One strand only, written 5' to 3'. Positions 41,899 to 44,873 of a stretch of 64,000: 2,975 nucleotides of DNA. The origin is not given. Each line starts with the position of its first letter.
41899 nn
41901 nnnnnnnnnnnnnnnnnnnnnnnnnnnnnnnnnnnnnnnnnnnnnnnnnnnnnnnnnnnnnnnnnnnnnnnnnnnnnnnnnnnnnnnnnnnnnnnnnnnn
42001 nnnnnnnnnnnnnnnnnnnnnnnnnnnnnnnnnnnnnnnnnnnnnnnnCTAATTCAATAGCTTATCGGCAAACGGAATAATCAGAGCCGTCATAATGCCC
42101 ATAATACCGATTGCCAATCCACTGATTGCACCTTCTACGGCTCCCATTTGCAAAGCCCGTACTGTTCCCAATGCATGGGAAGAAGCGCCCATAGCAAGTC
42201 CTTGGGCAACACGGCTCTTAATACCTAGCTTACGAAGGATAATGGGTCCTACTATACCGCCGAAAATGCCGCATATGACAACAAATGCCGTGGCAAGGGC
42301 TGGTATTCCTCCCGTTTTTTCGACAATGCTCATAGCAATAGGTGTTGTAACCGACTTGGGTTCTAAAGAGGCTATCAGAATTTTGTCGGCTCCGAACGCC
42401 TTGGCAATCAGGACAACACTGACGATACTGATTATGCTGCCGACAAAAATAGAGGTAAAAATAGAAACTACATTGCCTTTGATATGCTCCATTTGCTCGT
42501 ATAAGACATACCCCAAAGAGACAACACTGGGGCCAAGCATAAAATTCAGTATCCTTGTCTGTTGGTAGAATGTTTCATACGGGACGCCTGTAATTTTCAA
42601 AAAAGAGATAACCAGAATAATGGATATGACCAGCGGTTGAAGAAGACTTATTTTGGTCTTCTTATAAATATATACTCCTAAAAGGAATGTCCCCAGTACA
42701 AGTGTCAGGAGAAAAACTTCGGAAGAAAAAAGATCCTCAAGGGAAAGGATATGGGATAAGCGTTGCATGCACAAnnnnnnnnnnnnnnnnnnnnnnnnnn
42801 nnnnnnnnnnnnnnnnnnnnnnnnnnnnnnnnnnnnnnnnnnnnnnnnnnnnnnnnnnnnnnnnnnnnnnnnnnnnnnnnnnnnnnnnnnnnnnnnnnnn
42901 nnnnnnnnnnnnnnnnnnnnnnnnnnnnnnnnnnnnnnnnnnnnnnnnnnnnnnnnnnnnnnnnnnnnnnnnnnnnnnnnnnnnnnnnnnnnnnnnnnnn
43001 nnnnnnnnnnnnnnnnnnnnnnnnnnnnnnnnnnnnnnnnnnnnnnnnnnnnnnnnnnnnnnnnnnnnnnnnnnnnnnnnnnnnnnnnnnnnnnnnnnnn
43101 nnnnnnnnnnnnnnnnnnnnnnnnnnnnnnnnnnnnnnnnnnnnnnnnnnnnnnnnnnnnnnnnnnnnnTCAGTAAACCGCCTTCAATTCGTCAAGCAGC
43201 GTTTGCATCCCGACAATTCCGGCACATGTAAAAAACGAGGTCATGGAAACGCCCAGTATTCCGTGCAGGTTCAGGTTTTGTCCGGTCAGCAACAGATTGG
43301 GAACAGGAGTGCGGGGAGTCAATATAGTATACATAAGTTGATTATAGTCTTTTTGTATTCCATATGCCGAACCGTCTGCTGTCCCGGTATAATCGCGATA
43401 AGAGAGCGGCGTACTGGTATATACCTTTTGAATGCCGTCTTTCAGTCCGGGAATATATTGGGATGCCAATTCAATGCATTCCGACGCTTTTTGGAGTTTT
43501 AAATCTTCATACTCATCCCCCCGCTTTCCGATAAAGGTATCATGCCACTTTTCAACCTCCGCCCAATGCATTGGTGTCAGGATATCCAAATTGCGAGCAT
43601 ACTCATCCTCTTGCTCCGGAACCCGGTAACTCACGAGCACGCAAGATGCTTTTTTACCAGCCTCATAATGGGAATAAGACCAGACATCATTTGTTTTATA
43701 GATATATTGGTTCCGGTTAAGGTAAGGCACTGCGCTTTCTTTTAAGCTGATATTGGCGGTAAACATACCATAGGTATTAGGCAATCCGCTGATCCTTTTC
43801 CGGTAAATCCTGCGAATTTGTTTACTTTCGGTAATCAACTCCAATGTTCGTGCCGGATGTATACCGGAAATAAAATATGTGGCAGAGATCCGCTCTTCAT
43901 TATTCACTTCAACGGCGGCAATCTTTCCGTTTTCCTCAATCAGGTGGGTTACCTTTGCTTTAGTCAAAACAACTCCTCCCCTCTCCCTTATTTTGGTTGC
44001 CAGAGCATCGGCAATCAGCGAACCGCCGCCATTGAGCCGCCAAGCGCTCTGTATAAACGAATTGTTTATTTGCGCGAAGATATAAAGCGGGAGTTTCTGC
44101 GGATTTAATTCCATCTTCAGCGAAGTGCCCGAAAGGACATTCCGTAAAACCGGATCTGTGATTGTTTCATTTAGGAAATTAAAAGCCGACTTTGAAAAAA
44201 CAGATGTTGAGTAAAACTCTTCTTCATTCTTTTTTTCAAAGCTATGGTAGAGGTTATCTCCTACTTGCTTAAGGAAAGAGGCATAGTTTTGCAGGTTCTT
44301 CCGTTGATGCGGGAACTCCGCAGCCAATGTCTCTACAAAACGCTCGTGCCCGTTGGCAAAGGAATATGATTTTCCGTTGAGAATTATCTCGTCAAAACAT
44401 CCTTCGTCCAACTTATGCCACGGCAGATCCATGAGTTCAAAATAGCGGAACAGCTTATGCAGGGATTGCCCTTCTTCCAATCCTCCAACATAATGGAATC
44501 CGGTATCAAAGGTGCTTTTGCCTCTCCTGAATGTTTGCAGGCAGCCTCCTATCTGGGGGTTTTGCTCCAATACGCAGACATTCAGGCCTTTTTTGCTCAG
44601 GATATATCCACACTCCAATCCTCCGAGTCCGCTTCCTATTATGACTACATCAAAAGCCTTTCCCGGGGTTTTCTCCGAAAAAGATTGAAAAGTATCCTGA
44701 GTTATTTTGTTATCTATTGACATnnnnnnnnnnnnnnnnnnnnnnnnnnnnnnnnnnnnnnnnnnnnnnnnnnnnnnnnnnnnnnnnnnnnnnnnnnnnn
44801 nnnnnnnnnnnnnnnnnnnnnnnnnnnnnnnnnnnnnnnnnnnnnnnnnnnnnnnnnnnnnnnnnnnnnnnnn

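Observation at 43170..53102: Compact aryl-polyene/flexirubin-like lipid cluster lacking a ketoreductase, chain-length factor and starter-unit enzymes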

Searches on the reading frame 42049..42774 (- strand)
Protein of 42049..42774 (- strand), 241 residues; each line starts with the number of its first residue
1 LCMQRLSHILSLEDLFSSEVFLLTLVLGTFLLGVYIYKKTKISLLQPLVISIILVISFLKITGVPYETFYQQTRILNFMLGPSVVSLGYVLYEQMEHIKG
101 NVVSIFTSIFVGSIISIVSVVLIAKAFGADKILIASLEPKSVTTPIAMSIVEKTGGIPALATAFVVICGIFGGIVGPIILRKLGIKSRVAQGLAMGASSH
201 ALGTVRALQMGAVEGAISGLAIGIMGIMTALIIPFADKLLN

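Call 8: search_protein_families(library=pfam, proteins=[window:42049-42774:-], max_evalue=0.001)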
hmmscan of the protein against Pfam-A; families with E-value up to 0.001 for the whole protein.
window:42049-42774:- (241 aa): 1 family
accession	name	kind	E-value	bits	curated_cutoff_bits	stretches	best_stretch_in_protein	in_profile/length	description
PF04172.21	LrgB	-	1.8e-75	253.5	25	1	27-236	2-211/214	LrgB-like family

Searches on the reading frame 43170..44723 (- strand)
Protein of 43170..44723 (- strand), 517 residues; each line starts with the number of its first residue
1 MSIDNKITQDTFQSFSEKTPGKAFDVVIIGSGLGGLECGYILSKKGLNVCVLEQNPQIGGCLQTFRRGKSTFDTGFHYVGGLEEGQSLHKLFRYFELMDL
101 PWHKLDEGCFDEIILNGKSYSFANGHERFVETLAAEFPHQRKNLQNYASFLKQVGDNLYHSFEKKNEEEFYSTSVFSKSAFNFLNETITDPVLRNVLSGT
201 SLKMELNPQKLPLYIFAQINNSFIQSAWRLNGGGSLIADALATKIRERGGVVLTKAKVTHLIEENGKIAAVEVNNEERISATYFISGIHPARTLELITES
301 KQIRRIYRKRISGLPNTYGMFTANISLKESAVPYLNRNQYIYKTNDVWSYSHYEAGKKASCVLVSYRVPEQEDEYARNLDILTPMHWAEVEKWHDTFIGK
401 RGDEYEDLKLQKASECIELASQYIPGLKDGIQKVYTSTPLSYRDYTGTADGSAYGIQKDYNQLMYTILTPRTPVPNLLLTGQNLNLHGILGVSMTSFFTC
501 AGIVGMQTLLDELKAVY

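Call 4: search_protein_families(library=pfam, proteins=[window:43170-44723:-], max_evalue=0.01)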
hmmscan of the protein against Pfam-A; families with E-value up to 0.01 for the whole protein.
window:43170-44723:- (517 aa): 13 families
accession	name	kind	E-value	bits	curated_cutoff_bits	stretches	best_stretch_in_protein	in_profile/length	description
PF01593.30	Amino_oxidase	-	5.5e-15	56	19.8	1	33-349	1-319/443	Flavin containing amine oxidoreductase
PF13450.12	NAD_binding_8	-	2.1e-14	54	21.9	1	28-95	1-68/68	NAD(P)-binding Rossmann-like domain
PF00890.30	FAD_binding_2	-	2e-10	40.9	20.4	1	25-62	1-38/414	FAD binding domain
PF01266.30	DAO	-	3e-10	40.6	27.9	1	25-60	1-37/353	FAD dependent oxidoreductase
PF01946.23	Thi4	-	8.4e-07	28.9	26.2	1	23-61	17-56/235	Thi4 family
PF00070.33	Pyr_redox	-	1.2e-06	29.4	22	1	26-59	2-35/82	Pyridine nucleotide-disulphide oxidoreductase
PF03486.20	HI0933_like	-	2.1e-06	27.8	50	1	25-136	2-118/244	HI0933-like protein Rossmann domain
PF12831.13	FAD_oxidored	-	3.3e-06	27.1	27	1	25-62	1-38/416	FAD dependent oxidoreductase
PF07992.20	Pyr_redox_2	-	9.8e-06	25.6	26.1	1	25-58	2-177/291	Pyridine nucleotide-disulphide oxidoreductase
PF13738.12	Pyr_redox_3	-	0.00017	21.4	30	1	27-77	1-51/305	Pyridine nucleotide-disulphide oxidoreductase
PF01134.28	GIDA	-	0.00021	20.9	22.1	0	25-55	1-31/391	Glucose inhibited division protein A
PF01494.25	FAD_binding_3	-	0.0011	18.8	22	1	25-55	3-33/349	FAD binding domain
PF05834.18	Lycopene_cycl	-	0.0053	16.3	23.4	0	25-58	1-36/380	Lycopene cyclase protein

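Call 5: search_protein_families(library=ncbifam, proteins=[window:43170-44723:-], max_evalue=0.01)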
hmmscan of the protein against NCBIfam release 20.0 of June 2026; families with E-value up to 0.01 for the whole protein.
window:43170-44723:- (517 aa): 84 families (the best 25 are shown)
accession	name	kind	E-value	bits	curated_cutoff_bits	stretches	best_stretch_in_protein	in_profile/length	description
TIGR02733.1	desat_CrtD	equivalog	1.1e-40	139.8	549.7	2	25-114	3-92/492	C-3',4' desaturase CrtD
TIGR02730.1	carot_isom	equivalog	2.1e-26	92.8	586.9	2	231-505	225-489/493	carotenoid isomerase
TIGR02734.1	crtI_fam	subfamily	7.1e-20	71.2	238.1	1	26-464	1-447/504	phytoene desaturase family protein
NF005560.0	PRK07233.1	equivalog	6.1e-17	61.6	252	2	26-110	3-86/435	hypothetical protein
NF045689.1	BCarotKetCrtO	equivalog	3.1e-15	55.7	1000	2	178-303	185-312/563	beta-carotene ketolase CrtO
NF045637.1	carotdesatCrtDProt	equivalog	7.1e-15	54.5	580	2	26-75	1-50/485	1-hydroxycarotenoid 3,4-desaturase CrtD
NF058655.1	CrtID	equivalog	9.2e-13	47.8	640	1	26-76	1-51/478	bifunctional phytoene desaturase/3,4-desaturase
TIGR03467.1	HpnE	equivalog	3.3e-12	46.5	283.05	1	26-78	1-55/430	hydroxysqualene dehydroxylase HpnE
NF005548.0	PRK07208.1-4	equivalog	9.9e-11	40.9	389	1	25-77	5-57/488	hypothetical protein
NF042421.1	hydcarot_desat_CrtD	equivalog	1.9e-09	36.5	500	1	26-152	4-128/487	1-hydroxycarotenoid 3,4-desaturase CrtD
NF004789.0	PRK06134.1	subfamily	8e-09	34.6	747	1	16-61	5-50/581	FAD-dependent oxidoreductase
NF005547.0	PRK07208.1-3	equivalog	1.4e-08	34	380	1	26-77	7-58/465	hypothetical protein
NF005545.0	PRK07208.1-1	equivalog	3.4e-08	32.3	451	1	23-78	7-63/504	hypothetical protein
NF005546.0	PRK07208.1-2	equivalog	9.6e-08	31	418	1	232-295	250-316/527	hypothetical protein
NF009478.0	PRK12844.1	equivalog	1.6e-07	30.1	789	1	22-61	7-46/559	3-ketosteroid-delta-1-dehydrogenase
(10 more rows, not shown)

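Call 18: find_related_loci(query=window:43170-44723:-, collection=genome_contigs, flank=10000)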
Query window:43170-44723:- (517 aa) in genome_contigs; peptide patterns used: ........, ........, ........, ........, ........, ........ (x = any residue, [..] = any of these).
75 stretches matched a pattern; 7 encode a relative of the query (tblastn E <= 1e-3); 7 distinct loci.
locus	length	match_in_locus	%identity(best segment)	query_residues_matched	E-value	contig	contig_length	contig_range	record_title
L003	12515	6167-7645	68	12-505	0e+0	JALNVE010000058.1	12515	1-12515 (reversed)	MAG: Paludibacteraceae bacterium isolate SO_2016_CLC_T1 bin 16 scaffold04897_PH3_Jul14_2016, whole genome shotgun sequen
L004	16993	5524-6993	64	24-513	0e+0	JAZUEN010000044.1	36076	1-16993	MAG: Bacteroidales bacterium isolate T1900045299_TH20190069.MAGScoT_cleanbin_000001 SGB_6130_k141_1514749, whole genome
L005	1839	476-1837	62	24-477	0e+0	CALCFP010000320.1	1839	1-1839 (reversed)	MAG TPA_asm: uncultured Bacteroidetes bacterium isolate SRR6425797_bin.19_CONCOCT_v1.1_MAG genome assembly, contig: ERZ1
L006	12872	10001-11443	58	24-505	0e+0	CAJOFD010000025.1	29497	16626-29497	uncultured Bacteroidales bacterium isolate Red_deer_3_mag_117 genome assembly, contig: scaffold_1320, whole genome shotg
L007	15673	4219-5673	60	24-513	0e+0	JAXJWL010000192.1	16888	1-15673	MAG: Paludibacteraceae bacterium isolate DOME_MAG_6324 6324_C0410_k141_482909, whole genome shotgun sequence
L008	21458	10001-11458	60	24-514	0e+0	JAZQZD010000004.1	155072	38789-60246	MAG: Candidatus Enterocola sp. isolate T1900045158_TC20190152.MAGScoT_cleanbin_000001 SGB_4998_k141_1425997, whole genom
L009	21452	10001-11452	58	24-513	0e+0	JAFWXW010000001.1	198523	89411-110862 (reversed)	MAG: Paludibacteraceae bacterium isolate RGIG6170 Sheep_Rectum-1__c13433, whole genome shotgun sequence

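Call 53: search_solved_structures(query=window:43170-44723:-, max_evalue=0.00001)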
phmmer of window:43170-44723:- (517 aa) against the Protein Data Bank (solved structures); distinct sequences matched with E-value up to 0.00001: 15.
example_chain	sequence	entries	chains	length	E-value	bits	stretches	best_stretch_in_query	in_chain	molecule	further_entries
4dgk_A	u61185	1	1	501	1.1e-08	37.3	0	27-288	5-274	Phytoene dehydrogenase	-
2bxr_A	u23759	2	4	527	2.5e-07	32.9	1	20-122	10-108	AMINE OXIDASE [FLAVIN-CONTAINING] A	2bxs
1o5w_A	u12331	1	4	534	6.9e-07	31.4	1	20-122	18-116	Amine oxidase [flavin-containing] A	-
3ka7_A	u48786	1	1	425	8.5e-07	31.1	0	207-319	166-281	Oxidoreductase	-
2bk4_A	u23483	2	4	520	9e-07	31.1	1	24-123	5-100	AMINE OXIDASE [FLAVIN-CONTAINING] B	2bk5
2xfo_A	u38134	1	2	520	9.1e-07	31.1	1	24-123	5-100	Amine oxidase [flavin-containing] B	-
2c76_A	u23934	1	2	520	9.1e-07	31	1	24-123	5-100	AMINE OXIDASE (FLAVIN-CONTAINING) B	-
2c75_A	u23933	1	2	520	9.1e-07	31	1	24-123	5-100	AMINE OXIDASE (FLAVIN-CONTAINING) B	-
1gos_A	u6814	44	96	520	9.1e-07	31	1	24-123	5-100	MONOAMINE OXIDASE | AMINE OXIDASE [FLAVIN-CONTAINING] B | AMINE OXIDASE (FLAVIN-CONTAINING) B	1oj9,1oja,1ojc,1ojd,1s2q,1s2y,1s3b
2c72_A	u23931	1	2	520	9.2e-07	31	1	24-123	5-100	AMINE OXIDASE (FLAVIN-CONTAINING) B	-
2c73_A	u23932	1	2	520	9.2e-07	31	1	24-123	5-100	AMINE OXIDASE (FLAVIN-CONTAINING) B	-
3zyx_A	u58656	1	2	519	9.7e-07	31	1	24-123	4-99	AMINE OXIDASE [FLAVIN-CONTAINING] B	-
2xfu_A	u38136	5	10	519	9.9e-07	30.9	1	24-123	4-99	Amine oxidase [flavin-containing] B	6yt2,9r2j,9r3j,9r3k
2z5x_A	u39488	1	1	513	1.8e-06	30.1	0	24-122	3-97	Amine oxidase [flavin-containing] A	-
2z5y_A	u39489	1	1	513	2.3e-06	29.7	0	24-122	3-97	Amine oxidase [flavin-containing] A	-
